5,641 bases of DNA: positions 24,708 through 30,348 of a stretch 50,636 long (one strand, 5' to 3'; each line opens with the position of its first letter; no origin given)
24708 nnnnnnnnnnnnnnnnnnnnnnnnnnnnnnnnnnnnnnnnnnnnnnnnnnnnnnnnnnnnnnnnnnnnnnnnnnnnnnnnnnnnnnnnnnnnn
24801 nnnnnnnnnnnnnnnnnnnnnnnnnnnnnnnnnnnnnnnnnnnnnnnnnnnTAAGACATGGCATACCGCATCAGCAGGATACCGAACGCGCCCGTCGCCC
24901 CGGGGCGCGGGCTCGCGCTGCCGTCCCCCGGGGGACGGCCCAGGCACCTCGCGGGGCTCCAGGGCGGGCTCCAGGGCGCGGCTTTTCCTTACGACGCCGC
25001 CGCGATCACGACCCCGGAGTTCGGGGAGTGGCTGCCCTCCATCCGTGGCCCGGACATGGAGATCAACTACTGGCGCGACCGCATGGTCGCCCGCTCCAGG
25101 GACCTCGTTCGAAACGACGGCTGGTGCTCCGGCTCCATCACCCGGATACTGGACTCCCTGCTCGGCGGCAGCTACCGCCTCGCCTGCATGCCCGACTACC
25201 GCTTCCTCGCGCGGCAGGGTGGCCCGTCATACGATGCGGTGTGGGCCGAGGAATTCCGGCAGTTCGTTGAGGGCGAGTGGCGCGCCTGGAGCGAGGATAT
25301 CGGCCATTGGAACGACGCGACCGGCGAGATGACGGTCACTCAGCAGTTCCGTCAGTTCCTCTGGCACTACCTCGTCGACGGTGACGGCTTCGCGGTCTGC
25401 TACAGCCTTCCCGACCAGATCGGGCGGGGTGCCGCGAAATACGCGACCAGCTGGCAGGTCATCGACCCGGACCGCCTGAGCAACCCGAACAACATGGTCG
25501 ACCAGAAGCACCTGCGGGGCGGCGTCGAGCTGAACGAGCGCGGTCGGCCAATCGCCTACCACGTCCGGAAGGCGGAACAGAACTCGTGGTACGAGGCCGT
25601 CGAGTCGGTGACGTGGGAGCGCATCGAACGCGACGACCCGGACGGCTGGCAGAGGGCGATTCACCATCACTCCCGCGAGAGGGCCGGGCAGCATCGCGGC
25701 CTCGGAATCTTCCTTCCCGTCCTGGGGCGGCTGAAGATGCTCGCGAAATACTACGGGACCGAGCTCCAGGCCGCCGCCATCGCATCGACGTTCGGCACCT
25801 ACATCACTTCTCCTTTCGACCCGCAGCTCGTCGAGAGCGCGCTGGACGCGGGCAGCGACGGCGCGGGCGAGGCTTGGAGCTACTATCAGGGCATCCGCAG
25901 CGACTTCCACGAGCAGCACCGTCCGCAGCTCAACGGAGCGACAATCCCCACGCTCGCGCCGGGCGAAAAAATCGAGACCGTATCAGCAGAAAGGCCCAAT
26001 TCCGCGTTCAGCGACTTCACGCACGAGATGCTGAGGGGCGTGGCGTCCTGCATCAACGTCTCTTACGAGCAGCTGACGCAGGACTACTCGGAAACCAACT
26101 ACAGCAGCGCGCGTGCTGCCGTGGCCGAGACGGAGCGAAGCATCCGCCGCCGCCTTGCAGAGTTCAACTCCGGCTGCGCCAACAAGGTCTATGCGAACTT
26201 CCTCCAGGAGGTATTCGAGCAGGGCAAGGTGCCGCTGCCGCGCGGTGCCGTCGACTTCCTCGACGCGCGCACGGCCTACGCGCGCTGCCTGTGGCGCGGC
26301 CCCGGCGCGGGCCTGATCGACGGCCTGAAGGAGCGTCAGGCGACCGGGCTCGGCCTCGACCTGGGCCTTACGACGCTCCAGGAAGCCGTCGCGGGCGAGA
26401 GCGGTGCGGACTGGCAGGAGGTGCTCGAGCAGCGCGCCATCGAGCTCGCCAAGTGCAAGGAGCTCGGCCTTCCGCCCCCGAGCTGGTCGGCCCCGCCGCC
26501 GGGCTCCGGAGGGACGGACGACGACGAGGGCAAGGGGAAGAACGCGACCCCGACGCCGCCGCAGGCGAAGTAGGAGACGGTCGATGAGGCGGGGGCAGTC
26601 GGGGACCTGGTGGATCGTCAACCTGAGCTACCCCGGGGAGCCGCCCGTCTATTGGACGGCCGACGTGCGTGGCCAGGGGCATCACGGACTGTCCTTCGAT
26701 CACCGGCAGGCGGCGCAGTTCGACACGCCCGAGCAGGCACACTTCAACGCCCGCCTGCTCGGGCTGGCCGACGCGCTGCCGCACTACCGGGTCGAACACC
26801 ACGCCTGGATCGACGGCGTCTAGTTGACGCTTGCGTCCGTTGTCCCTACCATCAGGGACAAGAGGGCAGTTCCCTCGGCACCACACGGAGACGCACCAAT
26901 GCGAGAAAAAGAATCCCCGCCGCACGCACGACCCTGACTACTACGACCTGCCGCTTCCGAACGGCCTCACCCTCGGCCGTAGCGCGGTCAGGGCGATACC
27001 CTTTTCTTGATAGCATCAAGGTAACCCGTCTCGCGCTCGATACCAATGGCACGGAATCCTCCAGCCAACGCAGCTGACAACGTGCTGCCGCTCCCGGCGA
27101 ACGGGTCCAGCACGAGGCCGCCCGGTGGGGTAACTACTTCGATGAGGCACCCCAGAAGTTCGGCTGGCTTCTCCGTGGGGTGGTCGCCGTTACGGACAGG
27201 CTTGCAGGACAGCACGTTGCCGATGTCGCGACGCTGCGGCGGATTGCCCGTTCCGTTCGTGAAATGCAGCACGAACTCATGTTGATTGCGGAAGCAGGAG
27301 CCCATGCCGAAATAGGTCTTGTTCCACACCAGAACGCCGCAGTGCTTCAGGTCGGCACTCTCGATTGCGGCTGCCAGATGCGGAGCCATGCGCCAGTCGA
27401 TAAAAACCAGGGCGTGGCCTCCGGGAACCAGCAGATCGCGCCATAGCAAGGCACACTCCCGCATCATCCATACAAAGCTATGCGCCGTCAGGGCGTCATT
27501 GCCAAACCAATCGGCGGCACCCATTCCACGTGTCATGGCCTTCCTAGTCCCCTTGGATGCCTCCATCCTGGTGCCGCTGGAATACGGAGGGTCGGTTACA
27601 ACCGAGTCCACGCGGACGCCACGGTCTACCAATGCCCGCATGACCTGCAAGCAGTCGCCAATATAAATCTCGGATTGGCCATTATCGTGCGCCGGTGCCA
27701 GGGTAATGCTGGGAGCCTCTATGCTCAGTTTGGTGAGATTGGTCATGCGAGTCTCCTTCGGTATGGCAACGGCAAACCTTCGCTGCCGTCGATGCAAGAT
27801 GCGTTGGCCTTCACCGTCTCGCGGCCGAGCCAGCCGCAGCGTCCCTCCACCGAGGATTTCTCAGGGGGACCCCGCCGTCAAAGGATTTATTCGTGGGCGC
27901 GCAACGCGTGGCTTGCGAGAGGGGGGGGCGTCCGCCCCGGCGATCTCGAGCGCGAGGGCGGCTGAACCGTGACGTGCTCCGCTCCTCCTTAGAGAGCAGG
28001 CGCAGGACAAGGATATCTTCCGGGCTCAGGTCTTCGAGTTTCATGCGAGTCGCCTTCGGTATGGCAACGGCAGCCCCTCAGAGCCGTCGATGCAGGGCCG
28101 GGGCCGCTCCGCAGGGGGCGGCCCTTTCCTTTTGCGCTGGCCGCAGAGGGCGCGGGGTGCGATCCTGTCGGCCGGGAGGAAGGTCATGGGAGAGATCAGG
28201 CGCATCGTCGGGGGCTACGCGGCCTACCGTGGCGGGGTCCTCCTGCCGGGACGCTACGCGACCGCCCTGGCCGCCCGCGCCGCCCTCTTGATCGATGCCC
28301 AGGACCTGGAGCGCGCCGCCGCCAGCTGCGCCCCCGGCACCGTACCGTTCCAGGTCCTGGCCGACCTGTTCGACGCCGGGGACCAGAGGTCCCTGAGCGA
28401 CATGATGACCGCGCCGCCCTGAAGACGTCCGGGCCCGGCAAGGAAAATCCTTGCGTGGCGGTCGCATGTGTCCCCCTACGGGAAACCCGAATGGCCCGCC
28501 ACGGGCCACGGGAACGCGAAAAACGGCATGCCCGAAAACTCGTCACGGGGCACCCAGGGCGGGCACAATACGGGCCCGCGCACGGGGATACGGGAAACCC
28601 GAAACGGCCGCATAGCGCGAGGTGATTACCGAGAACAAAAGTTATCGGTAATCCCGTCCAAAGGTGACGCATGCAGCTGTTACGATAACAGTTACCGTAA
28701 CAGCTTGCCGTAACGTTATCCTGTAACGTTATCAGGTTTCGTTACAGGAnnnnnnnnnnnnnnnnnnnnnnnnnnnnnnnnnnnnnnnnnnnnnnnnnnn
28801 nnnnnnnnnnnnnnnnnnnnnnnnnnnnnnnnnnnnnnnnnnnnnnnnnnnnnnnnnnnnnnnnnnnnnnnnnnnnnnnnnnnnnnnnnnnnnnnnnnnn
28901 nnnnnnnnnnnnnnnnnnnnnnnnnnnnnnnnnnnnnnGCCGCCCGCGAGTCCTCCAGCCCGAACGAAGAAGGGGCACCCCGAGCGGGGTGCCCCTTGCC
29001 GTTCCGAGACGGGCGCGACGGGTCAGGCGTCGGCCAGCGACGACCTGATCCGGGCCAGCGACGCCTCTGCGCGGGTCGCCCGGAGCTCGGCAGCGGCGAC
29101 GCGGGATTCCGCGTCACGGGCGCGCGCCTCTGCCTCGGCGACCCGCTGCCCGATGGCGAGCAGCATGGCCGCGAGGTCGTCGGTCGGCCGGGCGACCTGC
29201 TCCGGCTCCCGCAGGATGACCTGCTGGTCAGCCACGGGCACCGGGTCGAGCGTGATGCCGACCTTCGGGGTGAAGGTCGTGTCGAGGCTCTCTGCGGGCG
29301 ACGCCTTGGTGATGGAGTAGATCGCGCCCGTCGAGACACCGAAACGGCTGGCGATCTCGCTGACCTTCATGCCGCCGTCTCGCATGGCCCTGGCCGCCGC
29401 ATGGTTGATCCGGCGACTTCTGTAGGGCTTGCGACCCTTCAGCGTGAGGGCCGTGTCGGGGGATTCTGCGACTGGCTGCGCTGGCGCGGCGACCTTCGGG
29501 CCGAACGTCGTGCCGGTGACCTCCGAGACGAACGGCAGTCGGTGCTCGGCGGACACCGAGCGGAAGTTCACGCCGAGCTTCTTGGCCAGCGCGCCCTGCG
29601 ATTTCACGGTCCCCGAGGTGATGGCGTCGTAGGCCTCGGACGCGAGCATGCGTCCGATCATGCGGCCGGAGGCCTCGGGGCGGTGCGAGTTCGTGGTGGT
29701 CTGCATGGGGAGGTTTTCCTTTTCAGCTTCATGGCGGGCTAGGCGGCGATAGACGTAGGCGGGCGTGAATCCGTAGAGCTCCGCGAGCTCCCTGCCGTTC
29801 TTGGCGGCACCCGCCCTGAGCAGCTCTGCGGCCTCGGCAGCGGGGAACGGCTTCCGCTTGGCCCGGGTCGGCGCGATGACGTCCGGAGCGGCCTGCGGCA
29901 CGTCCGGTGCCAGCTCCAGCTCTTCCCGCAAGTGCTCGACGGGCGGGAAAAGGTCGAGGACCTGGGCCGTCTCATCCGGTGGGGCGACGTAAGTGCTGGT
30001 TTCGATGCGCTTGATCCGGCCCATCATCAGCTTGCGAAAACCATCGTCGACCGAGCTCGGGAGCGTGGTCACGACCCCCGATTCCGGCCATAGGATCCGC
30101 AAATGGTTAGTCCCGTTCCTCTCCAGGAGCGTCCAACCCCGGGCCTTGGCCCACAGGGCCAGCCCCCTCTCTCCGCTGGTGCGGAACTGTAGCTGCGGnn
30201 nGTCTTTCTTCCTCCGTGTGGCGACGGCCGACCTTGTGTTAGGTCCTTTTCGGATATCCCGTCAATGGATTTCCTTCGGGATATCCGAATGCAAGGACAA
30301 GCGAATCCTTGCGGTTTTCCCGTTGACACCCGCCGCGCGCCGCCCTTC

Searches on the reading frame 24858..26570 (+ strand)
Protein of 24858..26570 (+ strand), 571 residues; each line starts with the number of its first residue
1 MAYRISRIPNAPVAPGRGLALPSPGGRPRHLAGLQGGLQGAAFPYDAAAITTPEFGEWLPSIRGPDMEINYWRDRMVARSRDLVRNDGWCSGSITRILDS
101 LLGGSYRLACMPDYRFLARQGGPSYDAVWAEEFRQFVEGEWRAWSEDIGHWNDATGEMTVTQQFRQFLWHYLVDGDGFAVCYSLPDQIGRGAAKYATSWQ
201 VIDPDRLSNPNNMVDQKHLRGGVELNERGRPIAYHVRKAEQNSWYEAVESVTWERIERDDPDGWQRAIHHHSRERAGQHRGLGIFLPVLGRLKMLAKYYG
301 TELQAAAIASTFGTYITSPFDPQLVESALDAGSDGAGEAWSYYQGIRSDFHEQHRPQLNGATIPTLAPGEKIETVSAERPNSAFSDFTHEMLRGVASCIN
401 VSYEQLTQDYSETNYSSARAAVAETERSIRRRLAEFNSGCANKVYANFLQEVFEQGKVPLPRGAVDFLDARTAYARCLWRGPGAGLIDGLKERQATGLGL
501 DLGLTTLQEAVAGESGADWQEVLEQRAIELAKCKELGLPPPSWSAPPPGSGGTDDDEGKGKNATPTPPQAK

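Call 6: search_protein_families(library=pfam, proteins=[window:24858-26570:+], max_evalue=1)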
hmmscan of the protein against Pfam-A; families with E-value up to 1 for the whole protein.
window:24858-26570:+ (571 aa): 2 families
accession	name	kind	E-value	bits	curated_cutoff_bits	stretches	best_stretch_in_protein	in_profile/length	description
PF05136.18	Phage_portal_2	-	1.2e-89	301.4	32.9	1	54-432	4-353/354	Phage portal protein, lambda family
PF04860.17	Phage_portal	-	0.012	15.3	39.1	1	157-418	48-249/321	Phage portal protein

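Call 19: find_related_loci(query=window:24858-26570:+, collection=viral_contigs, flank=10000)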
Query window:24858-26570:+ (571 aa) in viral_contigs; peptide patterns used: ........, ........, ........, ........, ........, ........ (x = any residue, [..] = any of these).
36 stretches matched a pattern; 35 encode a relative of the query (tblastn E <= 1e-3); 35 distinct loci.
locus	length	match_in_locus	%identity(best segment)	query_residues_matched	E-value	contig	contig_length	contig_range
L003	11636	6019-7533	55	33-543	0e+0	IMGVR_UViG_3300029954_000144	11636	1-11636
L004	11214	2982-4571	53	16-543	0e+0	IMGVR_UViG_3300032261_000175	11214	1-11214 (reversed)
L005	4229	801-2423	52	21-567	0e+0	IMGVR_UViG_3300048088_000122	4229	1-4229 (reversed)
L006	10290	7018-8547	52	32-543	8e-175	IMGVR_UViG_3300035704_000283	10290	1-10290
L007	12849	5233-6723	52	43-543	2e-174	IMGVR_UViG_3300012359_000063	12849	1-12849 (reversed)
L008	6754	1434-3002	51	21-543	6e-175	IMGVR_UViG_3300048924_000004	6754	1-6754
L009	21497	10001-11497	52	43-544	7e-171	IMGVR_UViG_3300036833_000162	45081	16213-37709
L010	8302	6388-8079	49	12-568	1e-168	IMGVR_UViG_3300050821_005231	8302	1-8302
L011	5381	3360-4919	49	43-566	3e-169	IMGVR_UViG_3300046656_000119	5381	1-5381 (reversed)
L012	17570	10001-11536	55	33-543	0e+0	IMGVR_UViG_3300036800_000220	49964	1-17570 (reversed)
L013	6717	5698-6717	55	33-377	4e-126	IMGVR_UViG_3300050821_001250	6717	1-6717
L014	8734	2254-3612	31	76-547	4e-54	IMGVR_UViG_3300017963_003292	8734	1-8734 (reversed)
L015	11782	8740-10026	29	79-538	9e-43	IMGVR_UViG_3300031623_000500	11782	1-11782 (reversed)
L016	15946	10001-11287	29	79-538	9e-43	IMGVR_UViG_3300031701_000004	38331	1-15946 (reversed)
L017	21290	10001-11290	29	76-561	3e-40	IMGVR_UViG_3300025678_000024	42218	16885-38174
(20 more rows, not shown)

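Call 92: search_dna_similar(query=window:24858-26570:+, collection=phages, mode=protein, max_rows=15)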
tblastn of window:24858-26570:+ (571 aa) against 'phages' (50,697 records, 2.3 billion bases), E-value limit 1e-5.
Records with a match: 679; places in all: 685; records where one place covers at least 80% of the query: 518.
Best place of each record, by identity: <60% 679.
By first word of the organism name: Escherichia 118; Salmonella 92; Vibrio 58; Pseudomonas 50; Rhodobacter 28; Klebsiella 27; Ralstonia 23; Bacteriophage 22; Proteus 21; Aeromonas 20; and 61 more.
By host as written in the record: - 95; Escherichia coli 45; Pseudomonas aeruginosa 30; Rhodobacter capsulatus YW1 28; Salmonella enterica subsp. enterica serovar Typhimurium 25; Ralstonia solanacearum 21; Salmonella enterica 17; Proteus mirabilis 15; and 222 more.
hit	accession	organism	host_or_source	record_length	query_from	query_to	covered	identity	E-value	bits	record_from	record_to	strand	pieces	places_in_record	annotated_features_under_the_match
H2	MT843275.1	Serratia phage vB_SspM_BZS1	Serratia sp. OS31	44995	43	538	87%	45.9%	1e-135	441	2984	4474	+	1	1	portal protein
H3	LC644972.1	Acetobacter phage phiAP1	Acetobacter pasteurianus NBRC 109446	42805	45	538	87%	45.8%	2e-128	420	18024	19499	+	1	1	phage portal protein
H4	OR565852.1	Citrobacter phage phiNP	Citrobacter rodentium DBS100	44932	43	538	87%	45.4%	6e-130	425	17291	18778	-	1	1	por: portal protein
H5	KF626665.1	Xylella phage Sano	Xylella fastidiosa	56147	65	566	88%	34.2%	2e-68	246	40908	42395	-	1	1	portal protein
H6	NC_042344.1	Xylella phage Sano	Xylella fastidiosa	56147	65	566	88%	34.2%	2e-68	246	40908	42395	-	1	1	portal protein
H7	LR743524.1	Xylella phage Bacata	Phage obtained on X. albilineans after ...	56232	45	538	87%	34.1%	6e-67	242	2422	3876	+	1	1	Phage portal protein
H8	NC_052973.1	Xylella phage Bacata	Phage obtained on X. albilineans after ...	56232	45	538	87%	34.1%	6e-67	242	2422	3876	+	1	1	portal protein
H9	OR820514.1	Xanthomonas phage AhaSv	Xanthomonas campestris pv. campestris ...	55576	45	538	87%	34.1%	6e-67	242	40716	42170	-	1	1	portal protein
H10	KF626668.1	Xylella phage Salvo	Xylella fastidiosa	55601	45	538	87%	34.1%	6e-67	242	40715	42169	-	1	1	portal protein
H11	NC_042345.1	Xylella phage Salvo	Xylella fastidiosa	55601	45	538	87%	34.1%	6e-67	242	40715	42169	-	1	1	portal protein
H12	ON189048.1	Xanthomonas phage Seregon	-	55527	45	530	85%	34.6%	1e-66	241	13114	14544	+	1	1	portal protein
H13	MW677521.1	Rhodobacter phage RcPescado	Rhodobacter capsulatus YW1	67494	45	538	87%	34.0%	3e-66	240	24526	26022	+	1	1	26: portal protein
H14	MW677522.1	Rhodobacter phage RcPutin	Rhodobacter capsulatus YW1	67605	45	538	87%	34.0%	3e-66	240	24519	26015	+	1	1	26: portal protein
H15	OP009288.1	Rhodobacter phage RcWhiteOak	Rhodobacter capsulatus YW1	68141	45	538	87%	34.0%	3e-66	240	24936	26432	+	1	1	portal protein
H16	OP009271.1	Rhodobacter phage RcJoli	Rhodobacter capsulatus YW1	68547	45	538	87%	34.0%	3e-66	240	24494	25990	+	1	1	portal protein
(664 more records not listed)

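Call 93: get_annotated_region(hit=H2, flank=3500)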
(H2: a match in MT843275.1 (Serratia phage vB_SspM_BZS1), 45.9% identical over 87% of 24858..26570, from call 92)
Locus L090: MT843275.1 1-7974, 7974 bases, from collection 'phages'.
description: Serratia phage vB_SspM_BZS1, complete genome.
organism: Serratia phage vB_SspM_BZS1 (NCBI taxid 2769334)
taxonomy: Viruses; Duplodnaviria; Heunggongvirae; Uroviricota; Caudoviricetes
host: Serratia sp. OS31; source: gold and arsenic mine rock biofilms; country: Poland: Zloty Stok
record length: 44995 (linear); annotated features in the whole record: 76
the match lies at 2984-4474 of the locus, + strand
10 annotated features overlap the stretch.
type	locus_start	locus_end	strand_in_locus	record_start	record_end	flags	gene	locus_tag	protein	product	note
misc_feature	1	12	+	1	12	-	-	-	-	-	cosL; left cohesive end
CDS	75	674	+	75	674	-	-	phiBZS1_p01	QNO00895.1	small subunit terminase DNA packaging protein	small subunit terminase DNA packaging protein Nu1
CDS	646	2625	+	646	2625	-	-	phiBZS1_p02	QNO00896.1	large subunit terminase DNA packaging protein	-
CDS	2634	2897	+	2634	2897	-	-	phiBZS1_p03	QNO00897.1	head-tail joining protein W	-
CDS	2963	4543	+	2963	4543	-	-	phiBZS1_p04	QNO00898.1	portal protein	-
CDS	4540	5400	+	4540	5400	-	-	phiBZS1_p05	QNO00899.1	head-tail preconnector protease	-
CDS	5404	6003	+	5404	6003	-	-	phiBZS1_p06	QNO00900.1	hypothetical protein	-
CDS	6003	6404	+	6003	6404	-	-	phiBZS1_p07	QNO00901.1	head decoration protein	-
CDS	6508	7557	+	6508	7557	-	-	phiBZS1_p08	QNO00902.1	major capsid protein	-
CDS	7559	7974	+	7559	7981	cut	-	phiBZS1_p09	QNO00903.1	hypothetical protein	-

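Call 94: get_annotated_region(hit=H3, flank=3500)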
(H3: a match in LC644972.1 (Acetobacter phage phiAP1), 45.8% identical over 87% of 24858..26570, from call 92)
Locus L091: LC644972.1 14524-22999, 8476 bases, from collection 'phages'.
description: Acetobacter phage phiAP1 DNA, complete genome.
organism: Acetobacter phage phiAP1 (NCBI taxid 2860312)
taxonomy: Viruses; Duplodnaviria; Heunggongvirae; Uroviricota; Caudoviricetes
host: Acetobacter pasteurianus NBRC 109446; source: -; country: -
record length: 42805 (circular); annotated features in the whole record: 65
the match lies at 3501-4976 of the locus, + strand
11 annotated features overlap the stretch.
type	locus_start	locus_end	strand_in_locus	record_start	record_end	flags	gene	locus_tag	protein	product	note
CDS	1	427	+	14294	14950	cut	-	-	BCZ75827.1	hypothetical protein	PhiAP1_320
CDS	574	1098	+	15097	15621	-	-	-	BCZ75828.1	hypothetical protein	PhiAP1_330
CDS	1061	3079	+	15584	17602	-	-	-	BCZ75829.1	phage terminase large subunit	PhiAP1_340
CDS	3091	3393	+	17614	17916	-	-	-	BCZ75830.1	phage protein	PhiAP1_350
CDS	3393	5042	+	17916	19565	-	-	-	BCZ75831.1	phage portal protein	PhiAP1_360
CDS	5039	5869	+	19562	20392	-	-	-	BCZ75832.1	phage protein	PhiAP1_370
CDS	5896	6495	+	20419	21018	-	-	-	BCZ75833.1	hypothetical protein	PhiAP1_380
CDS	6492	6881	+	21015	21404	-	-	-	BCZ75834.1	phage head decoration protein D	PhiAP1_390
CDS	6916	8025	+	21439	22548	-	-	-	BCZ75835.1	phage major capsid protein E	PhiAP1_400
CDS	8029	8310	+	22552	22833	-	-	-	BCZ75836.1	hypothetical protein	PhiAP1_410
CDS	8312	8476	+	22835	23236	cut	-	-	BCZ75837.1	hypothetical protein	PhiAP1_420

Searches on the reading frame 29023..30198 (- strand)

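Call 27: search_protein_families(library=phrogs, proteins=[window:29023-30198:-], max_evalue=0.001)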
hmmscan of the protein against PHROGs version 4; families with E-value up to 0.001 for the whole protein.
window:29023-30198:- (391 aa): 2 families
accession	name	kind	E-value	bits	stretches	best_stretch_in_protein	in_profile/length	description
phrog_125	-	DNA, RNA and nucleotide metabolism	3.4e-05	24.5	0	255-300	158-203/254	DNA invertase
phrog_836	-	transcription regulation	0.00025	22.2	0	261-303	81-123/133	late transcriptional activator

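Call 87: search_protein_families(library=pfam, proteins=[window:29023-30198:-], max_evalue=0.01)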
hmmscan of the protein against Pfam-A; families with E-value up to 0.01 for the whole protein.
window:29023-30198:- (391 aa): 7 families
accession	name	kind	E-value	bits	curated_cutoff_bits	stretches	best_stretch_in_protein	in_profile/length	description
PF13384.12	HTH_23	-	2.4e-07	30.8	24.6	1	262-298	4-39/50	Homeodomain-like domain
PF13518.12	HTH_28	-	6.7e-06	26.5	25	0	269-298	6-34/52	Helix-turn-helix domain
PF02796.21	HTH_7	-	4.4e-05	24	23.8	1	255-295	1-40/45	Helix-turn-helix domain of resolvase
PF13551.12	HTH_29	-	0.001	19.6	28.1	0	268-305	4-41/64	Winged helix-turn helix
PF13404.12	HTH_AsnC-type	-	0.0035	17.6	27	0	273-293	14-34/42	AsnC-type helix-turn-helix domain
PF13412.12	HTH_24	-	0.006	16.6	21.9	0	272-296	13-37/48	Winged helix-turn-helix DNA-binding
PF08281.18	Sigma70_r4_2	-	0.007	16.4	25.7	0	275-295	25-45/54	Sigma-70, region 4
